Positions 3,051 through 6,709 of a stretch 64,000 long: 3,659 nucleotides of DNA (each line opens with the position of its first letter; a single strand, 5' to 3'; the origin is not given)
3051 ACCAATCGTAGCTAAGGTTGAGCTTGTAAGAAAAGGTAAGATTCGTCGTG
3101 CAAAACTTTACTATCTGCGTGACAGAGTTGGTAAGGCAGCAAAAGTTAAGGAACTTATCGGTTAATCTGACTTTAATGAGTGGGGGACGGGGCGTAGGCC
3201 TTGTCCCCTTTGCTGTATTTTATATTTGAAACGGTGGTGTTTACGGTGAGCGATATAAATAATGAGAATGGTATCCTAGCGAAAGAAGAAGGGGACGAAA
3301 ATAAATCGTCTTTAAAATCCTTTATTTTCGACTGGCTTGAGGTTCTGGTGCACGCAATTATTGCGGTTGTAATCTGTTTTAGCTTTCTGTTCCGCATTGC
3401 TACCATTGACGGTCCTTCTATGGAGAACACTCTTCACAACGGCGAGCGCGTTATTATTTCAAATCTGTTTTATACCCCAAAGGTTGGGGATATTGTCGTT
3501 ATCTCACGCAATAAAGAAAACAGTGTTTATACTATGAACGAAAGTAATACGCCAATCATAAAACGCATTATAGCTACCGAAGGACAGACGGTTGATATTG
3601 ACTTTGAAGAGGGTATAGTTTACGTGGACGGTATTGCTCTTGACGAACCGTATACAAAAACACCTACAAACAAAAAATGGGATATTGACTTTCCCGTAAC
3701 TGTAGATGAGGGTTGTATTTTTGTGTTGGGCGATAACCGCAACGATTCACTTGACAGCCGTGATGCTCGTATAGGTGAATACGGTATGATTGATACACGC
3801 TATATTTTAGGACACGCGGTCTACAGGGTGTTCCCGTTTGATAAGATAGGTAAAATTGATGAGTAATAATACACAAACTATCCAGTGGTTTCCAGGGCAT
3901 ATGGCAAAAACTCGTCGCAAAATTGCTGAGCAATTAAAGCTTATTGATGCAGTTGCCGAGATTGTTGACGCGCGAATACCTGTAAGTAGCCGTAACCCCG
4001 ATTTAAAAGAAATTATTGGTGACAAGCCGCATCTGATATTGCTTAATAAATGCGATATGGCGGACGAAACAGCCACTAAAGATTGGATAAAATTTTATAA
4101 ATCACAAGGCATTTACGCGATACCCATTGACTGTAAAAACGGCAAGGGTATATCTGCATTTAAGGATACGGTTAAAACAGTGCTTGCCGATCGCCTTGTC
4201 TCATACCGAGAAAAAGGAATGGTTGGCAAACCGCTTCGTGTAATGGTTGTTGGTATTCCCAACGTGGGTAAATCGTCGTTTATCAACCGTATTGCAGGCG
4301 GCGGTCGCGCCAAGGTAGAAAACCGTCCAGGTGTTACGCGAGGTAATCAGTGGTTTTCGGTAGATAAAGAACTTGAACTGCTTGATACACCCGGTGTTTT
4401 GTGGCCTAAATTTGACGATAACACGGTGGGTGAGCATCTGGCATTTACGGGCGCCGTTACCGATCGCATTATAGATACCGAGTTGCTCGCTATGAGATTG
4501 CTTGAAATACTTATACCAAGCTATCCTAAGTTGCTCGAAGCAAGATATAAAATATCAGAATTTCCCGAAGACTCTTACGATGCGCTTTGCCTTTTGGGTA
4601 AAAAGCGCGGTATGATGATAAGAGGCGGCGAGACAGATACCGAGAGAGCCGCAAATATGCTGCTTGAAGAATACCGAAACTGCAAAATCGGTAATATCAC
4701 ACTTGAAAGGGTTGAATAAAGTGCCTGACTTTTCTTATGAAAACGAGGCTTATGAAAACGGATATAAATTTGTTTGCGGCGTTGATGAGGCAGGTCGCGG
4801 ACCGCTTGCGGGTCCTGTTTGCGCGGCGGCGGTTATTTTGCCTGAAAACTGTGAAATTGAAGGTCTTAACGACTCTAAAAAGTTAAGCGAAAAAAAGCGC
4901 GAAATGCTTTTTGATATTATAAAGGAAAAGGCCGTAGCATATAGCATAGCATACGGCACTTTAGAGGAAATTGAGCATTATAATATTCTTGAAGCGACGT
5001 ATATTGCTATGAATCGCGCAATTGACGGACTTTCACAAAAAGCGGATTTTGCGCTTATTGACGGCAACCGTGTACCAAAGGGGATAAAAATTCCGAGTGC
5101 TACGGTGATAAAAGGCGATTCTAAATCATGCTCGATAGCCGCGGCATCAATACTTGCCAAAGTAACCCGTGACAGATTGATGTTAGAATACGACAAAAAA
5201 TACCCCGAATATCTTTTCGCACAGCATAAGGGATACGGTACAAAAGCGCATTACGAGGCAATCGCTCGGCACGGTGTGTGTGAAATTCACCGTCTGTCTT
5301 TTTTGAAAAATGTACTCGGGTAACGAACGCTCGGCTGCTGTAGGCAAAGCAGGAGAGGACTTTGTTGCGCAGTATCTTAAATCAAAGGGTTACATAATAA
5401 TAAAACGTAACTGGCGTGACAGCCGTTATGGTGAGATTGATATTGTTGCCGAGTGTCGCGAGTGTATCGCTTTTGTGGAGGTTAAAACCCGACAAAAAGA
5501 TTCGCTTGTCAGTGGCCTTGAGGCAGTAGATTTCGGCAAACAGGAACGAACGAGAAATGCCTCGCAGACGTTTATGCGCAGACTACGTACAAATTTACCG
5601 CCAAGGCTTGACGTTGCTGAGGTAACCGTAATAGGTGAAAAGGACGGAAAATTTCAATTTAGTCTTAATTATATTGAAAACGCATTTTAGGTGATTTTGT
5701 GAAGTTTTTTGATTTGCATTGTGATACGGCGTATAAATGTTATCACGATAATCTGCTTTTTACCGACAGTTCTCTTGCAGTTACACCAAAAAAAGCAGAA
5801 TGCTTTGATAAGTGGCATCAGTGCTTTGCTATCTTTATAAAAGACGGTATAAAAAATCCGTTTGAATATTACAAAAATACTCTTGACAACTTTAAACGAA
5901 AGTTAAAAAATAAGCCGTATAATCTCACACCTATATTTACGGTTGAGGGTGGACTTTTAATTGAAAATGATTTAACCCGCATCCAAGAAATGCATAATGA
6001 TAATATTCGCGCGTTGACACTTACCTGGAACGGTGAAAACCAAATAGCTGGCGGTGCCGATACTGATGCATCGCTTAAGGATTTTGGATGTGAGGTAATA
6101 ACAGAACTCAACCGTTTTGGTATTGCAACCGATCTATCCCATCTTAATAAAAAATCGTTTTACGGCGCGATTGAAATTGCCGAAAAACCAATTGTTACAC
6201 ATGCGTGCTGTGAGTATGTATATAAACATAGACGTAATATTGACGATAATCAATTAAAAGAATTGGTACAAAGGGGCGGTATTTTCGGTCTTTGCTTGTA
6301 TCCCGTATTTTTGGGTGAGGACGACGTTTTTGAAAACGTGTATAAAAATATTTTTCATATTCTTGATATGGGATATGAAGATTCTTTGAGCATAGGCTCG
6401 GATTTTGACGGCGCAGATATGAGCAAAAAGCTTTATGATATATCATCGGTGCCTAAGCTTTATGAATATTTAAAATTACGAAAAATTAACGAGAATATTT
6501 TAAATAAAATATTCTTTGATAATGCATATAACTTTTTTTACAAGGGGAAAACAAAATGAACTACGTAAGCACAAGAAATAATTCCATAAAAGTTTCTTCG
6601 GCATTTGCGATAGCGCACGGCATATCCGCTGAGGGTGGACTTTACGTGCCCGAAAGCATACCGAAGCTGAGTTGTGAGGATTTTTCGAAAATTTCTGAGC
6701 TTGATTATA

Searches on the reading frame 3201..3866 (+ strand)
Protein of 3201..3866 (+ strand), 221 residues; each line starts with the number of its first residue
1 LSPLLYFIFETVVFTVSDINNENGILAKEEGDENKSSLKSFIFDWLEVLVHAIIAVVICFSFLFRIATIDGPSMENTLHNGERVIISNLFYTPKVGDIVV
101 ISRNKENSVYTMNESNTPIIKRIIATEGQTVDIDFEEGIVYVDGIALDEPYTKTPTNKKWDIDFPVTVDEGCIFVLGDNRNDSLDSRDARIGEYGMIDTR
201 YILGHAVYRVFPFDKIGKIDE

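Call 72: search_protein_families(library=pfam, proteins=[window:3201-3866:+], max_evalue=1e-8)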
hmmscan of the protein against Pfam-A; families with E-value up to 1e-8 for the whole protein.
window:3201-3866:+ (221 aa): 1 family
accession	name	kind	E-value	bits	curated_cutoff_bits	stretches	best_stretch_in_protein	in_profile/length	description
PF10502.14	Peptidase_S26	-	7.1e-34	117.6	22.9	1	43-210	2-167/168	Signal peptidase, peptidase S26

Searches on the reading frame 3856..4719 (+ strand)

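Call 72: search_protein_families(library=pfam, proteins=[window:3856-4719:+], max_evalue=1e-8)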
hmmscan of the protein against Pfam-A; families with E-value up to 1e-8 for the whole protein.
window:3856-4719:+ (287 aa): 2 families
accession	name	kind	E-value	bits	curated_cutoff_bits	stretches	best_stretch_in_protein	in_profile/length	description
PF01926.29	MMR_HSR1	-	1.6e-18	67.3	21.9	1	128-183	1-58/113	50S ribosome-binding GTPase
PF02421.24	FeoB_N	-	1.7e-10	41.1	27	0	128-181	2-57/156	Ferrous iron transport protein B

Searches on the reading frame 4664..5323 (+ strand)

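Call 72: search_protein_families(library=pfam, proteins=[window:4664-5323:+], max_evalue=1e-8)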
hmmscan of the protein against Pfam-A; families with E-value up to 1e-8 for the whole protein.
window:4664-5323:+ (219 aa): 1 family
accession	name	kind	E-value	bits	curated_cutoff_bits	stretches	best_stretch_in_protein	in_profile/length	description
PF01351.25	RNase_HII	-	5.4e-46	157.4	25.8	1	38-214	1-197/199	Ribonuclease HII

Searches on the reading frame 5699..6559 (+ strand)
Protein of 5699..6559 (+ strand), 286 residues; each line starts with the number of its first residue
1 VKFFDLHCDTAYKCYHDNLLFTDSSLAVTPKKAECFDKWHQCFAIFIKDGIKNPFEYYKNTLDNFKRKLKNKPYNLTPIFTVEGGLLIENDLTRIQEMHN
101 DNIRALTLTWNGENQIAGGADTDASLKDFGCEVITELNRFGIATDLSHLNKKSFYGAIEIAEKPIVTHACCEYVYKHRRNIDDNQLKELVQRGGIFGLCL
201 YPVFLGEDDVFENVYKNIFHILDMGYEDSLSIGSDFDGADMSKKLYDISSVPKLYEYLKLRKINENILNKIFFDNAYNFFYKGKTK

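Call 72: search_protein_families(library=pfam, proteins=[window:5699-6559:+], max_evalue=1e-8)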
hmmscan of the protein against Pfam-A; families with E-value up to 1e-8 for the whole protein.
window:5699-6559:+ (286 aa): 1 family
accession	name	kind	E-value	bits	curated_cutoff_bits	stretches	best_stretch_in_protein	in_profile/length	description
PF01244.27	Peptidase_M19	-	8.3e-53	180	26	1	55-280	66-317/319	Membrane dipeptidase (Peptidase family M19)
